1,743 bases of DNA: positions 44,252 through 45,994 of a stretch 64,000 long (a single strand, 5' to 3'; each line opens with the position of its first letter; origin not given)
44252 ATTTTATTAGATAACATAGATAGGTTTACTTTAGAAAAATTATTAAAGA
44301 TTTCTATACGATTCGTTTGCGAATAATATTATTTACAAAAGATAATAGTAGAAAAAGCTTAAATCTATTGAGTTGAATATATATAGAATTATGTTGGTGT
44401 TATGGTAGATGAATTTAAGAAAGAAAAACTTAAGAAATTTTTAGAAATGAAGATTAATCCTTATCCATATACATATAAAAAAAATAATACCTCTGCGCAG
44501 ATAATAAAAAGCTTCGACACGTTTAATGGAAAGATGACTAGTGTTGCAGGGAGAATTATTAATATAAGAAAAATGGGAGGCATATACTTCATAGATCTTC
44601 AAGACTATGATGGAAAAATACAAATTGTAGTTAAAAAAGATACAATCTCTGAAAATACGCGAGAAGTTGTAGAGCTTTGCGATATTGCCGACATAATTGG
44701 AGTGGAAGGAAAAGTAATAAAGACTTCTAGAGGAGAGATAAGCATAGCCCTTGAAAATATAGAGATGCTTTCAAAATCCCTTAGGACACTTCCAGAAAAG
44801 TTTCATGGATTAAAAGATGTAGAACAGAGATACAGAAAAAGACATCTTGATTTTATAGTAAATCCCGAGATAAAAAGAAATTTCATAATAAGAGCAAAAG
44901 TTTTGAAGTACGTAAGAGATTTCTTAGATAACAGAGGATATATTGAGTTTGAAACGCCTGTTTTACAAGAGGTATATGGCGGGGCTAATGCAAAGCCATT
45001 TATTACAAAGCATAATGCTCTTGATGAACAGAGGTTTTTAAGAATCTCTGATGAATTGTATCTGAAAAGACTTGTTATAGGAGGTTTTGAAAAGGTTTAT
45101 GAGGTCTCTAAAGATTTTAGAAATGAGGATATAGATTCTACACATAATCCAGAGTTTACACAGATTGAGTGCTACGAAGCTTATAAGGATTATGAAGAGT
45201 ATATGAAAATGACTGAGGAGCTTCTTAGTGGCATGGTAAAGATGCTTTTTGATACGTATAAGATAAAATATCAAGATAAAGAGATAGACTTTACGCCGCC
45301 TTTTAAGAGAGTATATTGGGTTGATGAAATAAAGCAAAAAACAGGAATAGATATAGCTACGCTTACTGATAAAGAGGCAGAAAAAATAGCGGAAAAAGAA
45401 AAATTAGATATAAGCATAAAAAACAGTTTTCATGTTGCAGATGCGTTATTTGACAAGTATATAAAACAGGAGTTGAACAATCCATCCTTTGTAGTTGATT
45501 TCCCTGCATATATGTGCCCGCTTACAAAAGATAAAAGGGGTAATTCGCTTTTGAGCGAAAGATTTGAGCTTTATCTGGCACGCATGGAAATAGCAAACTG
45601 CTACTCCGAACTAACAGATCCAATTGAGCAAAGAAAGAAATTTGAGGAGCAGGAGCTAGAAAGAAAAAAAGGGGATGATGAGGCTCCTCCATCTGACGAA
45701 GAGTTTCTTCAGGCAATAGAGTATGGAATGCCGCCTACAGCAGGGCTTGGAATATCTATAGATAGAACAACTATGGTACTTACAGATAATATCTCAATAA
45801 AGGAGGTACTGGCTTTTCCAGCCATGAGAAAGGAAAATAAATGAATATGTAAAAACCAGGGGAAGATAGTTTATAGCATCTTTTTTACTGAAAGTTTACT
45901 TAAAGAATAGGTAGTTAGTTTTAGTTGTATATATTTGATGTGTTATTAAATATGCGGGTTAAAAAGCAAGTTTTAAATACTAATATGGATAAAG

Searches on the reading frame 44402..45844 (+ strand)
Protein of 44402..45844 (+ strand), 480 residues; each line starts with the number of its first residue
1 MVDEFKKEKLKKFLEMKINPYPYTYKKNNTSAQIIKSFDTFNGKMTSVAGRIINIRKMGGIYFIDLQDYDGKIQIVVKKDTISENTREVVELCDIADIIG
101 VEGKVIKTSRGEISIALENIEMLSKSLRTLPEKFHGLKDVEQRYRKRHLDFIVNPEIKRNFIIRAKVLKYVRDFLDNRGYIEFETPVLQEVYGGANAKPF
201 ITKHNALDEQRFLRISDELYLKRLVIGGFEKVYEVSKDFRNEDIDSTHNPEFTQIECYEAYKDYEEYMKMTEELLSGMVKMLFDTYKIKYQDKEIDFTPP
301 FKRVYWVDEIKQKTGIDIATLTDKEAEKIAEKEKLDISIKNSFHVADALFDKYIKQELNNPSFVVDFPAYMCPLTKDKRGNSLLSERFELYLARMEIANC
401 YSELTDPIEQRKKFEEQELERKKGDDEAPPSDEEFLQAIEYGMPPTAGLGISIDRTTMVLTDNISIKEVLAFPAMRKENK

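Call 111: search_protein_families(library=ncbifam, proteins=[window:44402-45844:+], max_evalue=1e-10)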
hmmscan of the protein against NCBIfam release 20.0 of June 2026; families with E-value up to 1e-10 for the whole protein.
window:44402-45844:+ (480 aa): 15 families
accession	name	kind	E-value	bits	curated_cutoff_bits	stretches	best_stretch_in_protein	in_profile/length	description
NF001756.1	PRK00484.1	subfamily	1.4e-182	607.7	468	1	5-478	6-488/488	lysine--tRNA ligase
TIGR00499.1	lysS_bact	equivalog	1.5e-166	554.9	427.6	1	6-477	9-494/496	lysine--tRNA ligase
NF002821.0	PRK02983.1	equivalog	8.9e-143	477.6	742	1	6-478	625-1101/1102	bifunctional lysylphosphatidylglycerol synthetase/lysine--tRNA ligase LysX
NF009101.0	PRK12445.1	subfamily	5.3e-122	407.9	1026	1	7-477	23-503/505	lysine--tRNA ligase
TIGR00462.1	genX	equivalog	1e-64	218.9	286.9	1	164-472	4-304/304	EF-P lysine aminoacylase EpmA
NF006828.0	PRK09350.1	equivalog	1e-52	179.4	264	1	159-474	14-322/325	elongation factor P--(R)-beta-lysine ligase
NF003483.0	PRK05159.1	equivalog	2.7e-52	178.1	353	1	40-473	14-430/438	aspartate--tRNA(Asn) ligase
TIGR00458.1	aspS_nondisc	equivalog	2.4e-46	158.6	368.4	1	42-477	11-424/428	aspartate--tRNA(Asn) ligase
TIGR00459.1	aspS_bact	equivalog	1.8e-45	155.3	373.85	1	43-306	16-274/586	aspartate--tRNA ligase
NF001750.0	PRK00476.1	equivalog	1.3e-44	152.5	443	1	42-301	17-283/590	aspartate--tRNA ligase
NF009460.0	PRK12820.1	equivalog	1.2e-30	106.3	1379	1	143-280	156-292/723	bifunctional aspartyl-tRNA synthetase/aspartyl/glutamyl-tRNA amidotransferase subunit C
NF003037.0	PRK03932.1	equivalog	1.8e-28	99.7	414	1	39-478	12-448/451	asparagine--tRNA ligase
TIGR00457.1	asnS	equivalog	1.2e-23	83.7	342.6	1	33-477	6-451/455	asparagine--tRNA ligase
NF005052.0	PRK06462.1-1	equivalog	6.2e-19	68.3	368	1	143-474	31-345/353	asparagine synthetase A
NF005054.0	PRK06462.1-4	equivalog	4.4e-14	52.3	309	0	148-325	12-200/318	asparagine synthetase A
